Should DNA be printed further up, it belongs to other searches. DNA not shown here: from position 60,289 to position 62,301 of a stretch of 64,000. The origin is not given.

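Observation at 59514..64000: Unusual fusion of an ACC-deaminase-family PLP enzyme with a peroxiredoxin domain, followed by SCP2 and a GTG-start FAD-linked oxidase missed by the ORF track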

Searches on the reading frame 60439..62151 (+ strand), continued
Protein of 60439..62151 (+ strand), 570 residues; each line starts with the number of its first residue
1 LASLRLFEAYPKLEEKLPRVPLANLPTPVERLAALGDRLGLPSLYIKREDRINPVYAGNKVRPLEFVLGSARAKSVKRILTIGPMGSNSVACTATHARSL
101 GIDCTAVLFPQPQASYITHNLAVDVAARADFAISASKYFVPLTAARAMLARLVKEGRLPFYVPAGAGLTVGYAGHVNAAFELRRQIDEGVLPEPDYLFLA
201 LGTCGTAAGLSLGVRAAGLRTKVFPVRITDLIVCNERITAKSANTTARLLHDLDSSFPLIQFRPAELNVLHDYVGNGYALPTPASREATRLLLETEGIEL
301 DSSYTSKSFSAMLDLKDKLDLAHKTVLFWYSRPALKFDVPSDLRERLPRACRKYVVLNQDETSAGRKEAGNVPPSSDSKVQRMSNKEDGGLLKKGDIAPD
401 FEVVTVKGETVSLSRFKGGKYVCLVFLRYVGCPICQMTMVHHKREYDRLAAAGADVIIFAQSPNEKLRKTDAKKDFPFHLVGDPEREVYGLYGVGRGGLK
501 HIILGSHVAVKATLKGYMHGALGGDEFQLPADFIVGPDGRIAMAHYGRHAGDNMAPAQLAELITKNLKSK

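Call 44: find_homologous_proteins(query=L001:12193-13629:+, max_evalue=1e-10)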
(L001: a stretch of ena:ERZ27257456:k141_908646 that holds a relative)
Query L001:12193-13629:+ (478 aa): 1359 proteins with E <= 1e-10 among 8000 candidates; the best 120 are listed.
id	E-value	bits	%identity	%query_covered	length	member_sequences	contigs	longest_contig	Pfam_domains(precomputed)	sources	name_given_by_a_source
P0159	0.0e+0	1111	100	100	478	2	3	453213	PF01565.29,PF02913.25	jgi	-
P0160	7.1e-289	976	85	100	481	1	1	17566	PF01565.29,PF02913.25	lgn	-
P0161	4.1e-239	812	71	100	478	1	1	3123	PF01565.29,PF02913.25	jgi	-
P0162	5.2e-188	644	58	99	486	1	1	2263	PF01565.29,PF02913.25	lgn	-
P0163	3.3e-178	611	57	100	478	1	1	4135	PF01565.29,PF02913.25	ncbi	ncbi:MAG: FAD-binding oxidoreductase [bacterium]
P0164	3.8e-178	611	54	99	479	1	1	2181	PF01565.29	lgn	-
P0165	6.8e-178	610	56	98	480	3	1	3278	PF01565.29,PF02913.25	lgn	-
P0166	6.9e-178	610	53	100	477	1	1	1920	PF01565.29,PF02913.25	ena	-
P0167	9.9e-178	610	54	99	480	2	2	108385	PF01565.29,PF02913.25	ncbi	-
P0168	1.6e-177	609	54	100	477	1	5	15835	PF01565.29,PF02913.25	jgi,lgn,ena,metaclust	metaclust:\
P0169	2.0e-176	605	54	99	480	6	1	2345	PF01565.29,PF02913.25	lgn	-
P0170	6.2e-176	604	55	99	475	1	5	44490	PF01565.29,PF02913.25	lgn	-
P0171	1.0e-175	603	55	100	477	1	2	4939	PF01565.29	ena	-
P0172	4.1e-175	601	54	99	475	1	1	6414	PF01565.29,PF02913.25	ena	-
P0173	9.5e-175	600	56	98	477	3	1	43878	PF01565.29,PF02913.25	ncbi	ncbi:MAG: FAD-binding oxidoreductase [Polyangia bacterium]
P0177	8.5e-173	593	56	100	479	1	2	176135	PF01565.29,PF02913.25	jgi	jgi:FAD/FMN-containing dehydrogenase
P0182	4.3e-172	591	56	100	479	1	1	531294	PF01565.29,PF02913.25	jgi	-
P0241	7.4e-160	551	52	100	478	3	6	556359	PF01565.29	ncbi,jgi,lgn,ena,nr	ncbi:MAG TPA: FAD-binding oxidoreductase [Myxococcota bacterium]|nr:FAD-binding oxidoreductase [Myxo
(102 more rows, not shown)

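Call 45: find_encoding_contigs(protein=P0160, flank=8000, max_places=3)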
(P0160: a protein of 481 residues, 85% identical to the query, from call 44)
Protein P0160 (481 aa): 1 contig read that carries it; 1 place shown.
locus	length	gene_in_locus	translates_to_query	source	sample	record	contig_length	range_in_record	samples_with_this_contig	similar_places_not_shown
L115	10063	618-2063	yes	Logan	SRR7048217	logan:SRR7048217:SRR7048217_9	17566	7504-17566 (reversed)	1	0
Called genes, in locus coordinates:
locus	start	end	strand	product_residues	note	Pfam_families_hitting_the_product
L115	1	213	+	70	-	?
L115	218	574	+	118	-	PF02036:SCP2 (weak)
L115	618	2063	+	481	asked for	PF01565:FAD_binding_4, PF02913:FAD-oxidase_C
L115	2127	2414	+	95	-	PF02686:GatC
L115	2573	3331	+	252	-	PF01261:AP_endonuc_2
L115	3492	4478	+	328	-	PF01408:GFO_IDH_MocA, PF22725:GFO_IDH_MocA_C3, PF02894:GFO_IDH_MocA_C (faint)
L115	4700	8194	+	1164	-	PF02018:CBM_4_9 (faint), PF19543:GH123_N (faint), PF22680:Glyco_hydro_123_N_2, PF13320:GH123_cat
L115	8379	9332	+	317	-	PF13859:BNR_3 (weak), PF13088:BNR_2, PF02012:BNR (faint)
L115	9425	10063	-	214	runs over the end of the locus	PF06283:ThuA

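Call 46: find_encoding_contigs(protein=P0182, flank=8000, max_places=2)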
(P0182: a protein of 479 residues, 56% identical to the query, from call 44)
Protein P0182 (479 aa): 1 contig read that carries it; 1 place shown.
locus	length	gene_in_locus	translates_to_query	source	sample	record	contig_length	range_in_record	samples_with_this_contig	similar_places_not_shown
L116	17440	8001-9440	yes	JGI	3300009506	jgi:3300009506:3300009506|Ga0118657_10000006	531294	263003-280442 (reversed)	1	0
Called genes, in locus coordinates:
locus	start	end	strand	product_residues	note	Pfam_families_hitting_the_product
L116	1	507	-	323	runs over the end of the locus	PF00072:Response_reg, PF00990:GGDEF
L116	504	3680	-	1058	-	PF08448:PAS_4, PF08447:PAS_3, PF00989:PAS, PF13188:PAS_8, PF13426:PAS_9, PF00512:HisKA, PF02518:HATPase_c, PF00072:Response_reg, +4 more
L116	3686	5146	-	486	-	PF00072:Response_reg, PF00158:Sigma54_activat, PF14532:Sigma54_activ_2, PF07728:AAA_5, PF25601:AAA_lid_14, PF02954:HTH_8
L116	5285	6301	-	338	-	-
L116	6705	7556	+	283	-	-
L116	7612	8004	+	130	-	PF02036:SCP2 (weak)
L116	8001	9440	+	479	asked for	PF01565:FAD_binding_4, PF02913:FAD-oxidase_C (weak)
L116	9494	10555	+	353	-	-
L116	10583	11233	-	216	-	-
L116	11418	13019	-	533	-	PF08308:PEGA (faint)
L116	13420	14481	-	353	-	PF04015:DUF362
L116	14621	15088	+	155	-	-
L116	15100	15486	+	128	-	PF10825:DUF2752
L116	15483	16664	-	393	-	PF00155:Aminotran_1_2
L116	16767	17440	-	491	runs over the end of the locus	PF00361:Proton_antipo_M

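Call 53: search_protein_representatives(protein=window:60439-62151:+)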
Query: 570 residues. Proteins with E-value up to 0.001 (for the whole library): 9514; up to 1e-10: 4410; up to 1e-30: 1091. The best 150 are listed.
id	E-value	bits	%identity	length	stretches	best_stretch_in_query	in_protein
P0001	0.0e+00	1285.2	100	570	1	1-570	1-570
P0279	1.1e-96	340.8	36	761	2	15-332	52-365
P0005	7.4e-87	308.4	39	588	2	5-341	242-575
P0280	4.9e-86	305.7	43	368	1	5-332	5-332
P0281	4.4e-75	269.5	39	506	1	3-372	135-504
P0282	1.3e-74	267.9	39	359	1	5-353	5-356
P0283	1.7e-74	267.6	34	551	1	6-560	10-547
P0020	1.9e-73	264.1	41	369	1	5-361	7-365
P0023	6.2e-73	262.4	42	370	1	3-335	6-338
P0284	1.7e-72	261.0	40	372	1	5-354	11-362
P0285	2.1e-72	260.7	41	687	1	3-355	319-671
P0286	2.3e-72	260.6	41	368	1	4-331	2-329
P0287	2.8e-72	260.2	40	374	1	6-355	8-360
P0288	7.3e-72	258.9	42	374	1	4-354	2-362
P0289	1.1e-71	258.3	37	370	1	5-331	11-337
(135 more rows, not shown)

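Call 59: predict_structure(alignment_id=A4)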
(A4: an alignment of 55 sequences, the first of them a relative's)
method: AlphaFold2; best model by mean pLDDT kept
length: 478 residues; sequences in the alignment: 55
mean_pLDDT: 93.3   pTM: 0.91
mean pLDDT of the five models: 93.3, 92.6, 92.2, 91.4, 90.4
residues with pLDDT >= 90: 388; 70-90: 87; 50-70: 3; < 50: 0
segments of 3 or more residues with pLDDT < 50: none
pLDDT, mean of each block of 10 residues (from residue 1): 84 96 95 93 97 98 96 82 94 97 98 97 97 90 93 87 95 97 95 91 88 97 95 95 95 94 88 88 95 98 97 95 90 83 82 92 97 97 95 94 94 97 98 92 94 95 95 88
secondary structure, 60 per line:
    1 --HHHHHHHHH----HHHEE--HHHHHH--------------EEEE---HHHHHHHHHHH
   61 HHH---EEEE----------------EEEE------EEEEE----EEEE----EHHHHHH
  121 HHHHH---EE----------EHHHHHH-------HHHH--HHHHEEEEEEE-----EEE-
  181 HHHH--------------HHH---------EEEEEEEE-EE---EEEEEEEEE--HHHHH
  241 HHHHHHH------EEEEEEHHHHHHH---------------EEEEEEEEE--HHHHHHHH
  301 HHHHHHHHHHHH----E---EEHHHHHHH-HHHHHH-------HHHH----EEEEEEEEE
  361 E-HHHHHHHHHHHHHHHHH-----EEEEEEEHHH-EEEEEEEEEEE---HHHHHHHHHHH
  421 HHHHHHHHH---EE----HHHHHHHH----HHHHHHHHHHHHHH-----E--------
elements in order: H3-11 H23-28 E43-46 H50-63 E67-70 E87-90 E97-101 E106-109 H115-125 H142-147 H155-158 H161-164 E165-171 E177-179 H181-184 E211-218 E225-233 H236-247 E254-259 H260-266 E282-290 H293-312 H323-329 H331-336 H344-347 E352-361 H363-379 E385-391 E396-406 H410-429 H439-446 H451-464

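Call 62: fold_search(model_id=the predicted structure, library=pdb)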
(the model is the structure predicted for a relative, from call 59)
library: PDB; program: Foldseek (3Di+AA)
matches with E <= 10: 922; with E <= 0.001: 308
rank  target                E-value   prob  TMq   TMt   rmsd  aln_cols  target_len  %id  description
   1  1dii_A                1.1e-33  1.00  0.88  0.82   3.0       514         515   22  CRYSTAL STRUCTURE OF P-CRESOL METHYLHYDROXYLASE AT 2.5 A RESOLUTION (released 1999-12-08)
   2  9fge_A                2.6e-32  1.00  0.87  0.83   3.2       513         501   22  Vanillyl alcohol oxidase from Novosphingobium sp: T181D mutant in complex with vanillin (released 2025-01-15)
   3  9ffk_A                5.1e-31  1.00  0.87  0.83   3.2       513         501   23  Vanillyl alcohol oxidase from Novosphingobium sp in complex with vanillyl alcohol (released 2025-01-15)
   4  8jde                  5.8e-31  1.00  0.82  0.86   3.9       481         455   22  Crystal structure of mLDHD in complex with D-lactate (released 2023-10-18)
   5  7pbg_A                7.3e-31  1.00  0.87  0.79   3.3       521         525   21  4-ethylphenol oxidase from Gulosibacter chungangensis: native structure (released 2021-09-29)
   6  8s7t_B                7.3e-31  1.00  0.85  0.79   3.5       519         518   23  Vanillyl-alcohol dehydrogenase from Marinicaulis flavus: P151N mutant (released 2025-01-15)
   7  8s7s_A                1.5e-30  1.00  0.86  0.79   3.3       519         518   24  Vanillyl-alcohol dehydrogenase from Marinicaulis flavus: P151G mutant (released 2025-01-15)
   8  8s7t_A                1.6e-30  1.00  0.86  0.80   3.3       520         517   24  Vanillyl-alcohol dehydrogenase from Marinicaulis flavus: P151N mutant (released 2025-01-15)
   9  8jdx                  1.9e-30  1.00  0.82  0.86   4.0       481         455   21  Crystal structure of mLDHD in complex with 2-ketoisovaleric acid (released 2023-10-18)
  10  8s7w_A                2.0e-30  1.00  0.85  0.79   3.6       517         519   24  Vanillyl-alcohol dehydrogenase from Marinicaulis flavus: P151V mutant (released 2025-01-15)
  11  7pbi_A                2.6e-30  1.00  0.87  0.80   3.4       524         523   21  4-ethylphenol oxidase from Gulosibacter chungangensis: isoeugenol complex (released 2021-09-29)
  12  8s7p_A                2.7e-30  1.00  0.85  0.79   3.4       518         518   24  Vanillyl-alcohol dehydrogenase from Marinicaulis flavus (released 2025-01-15)
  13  8jdt                  3.4e-30  1.00  0.82  0.86   3.9       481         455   22  Crystal structure of mLDHD in complex with 2-ketobutanoic acid (released 2023-10-18)
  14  9gj0_B                3.8e-30  1.00  0.85  0.78   3.4       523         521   22  Eugenol Oxidase (EUGO) from Rhodococcus jostii RHA1, mutant B1 (released 2024-12-18)
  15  8s7p_C                4.3e-30  1.00  0.86  0.80   3.4       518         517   25  Vanillyl-alcohol dehydrogenase from Marinicaulis flavus (released 2025-01-15)
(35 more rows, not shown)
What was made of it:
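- Closest known: p-Cresol methylhydroxylase / vanillyl-alcohol and eugenol oxidases. Same: They are the best structural matches to the flavoprotein, at TM 0.85-0.88 (call 62).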
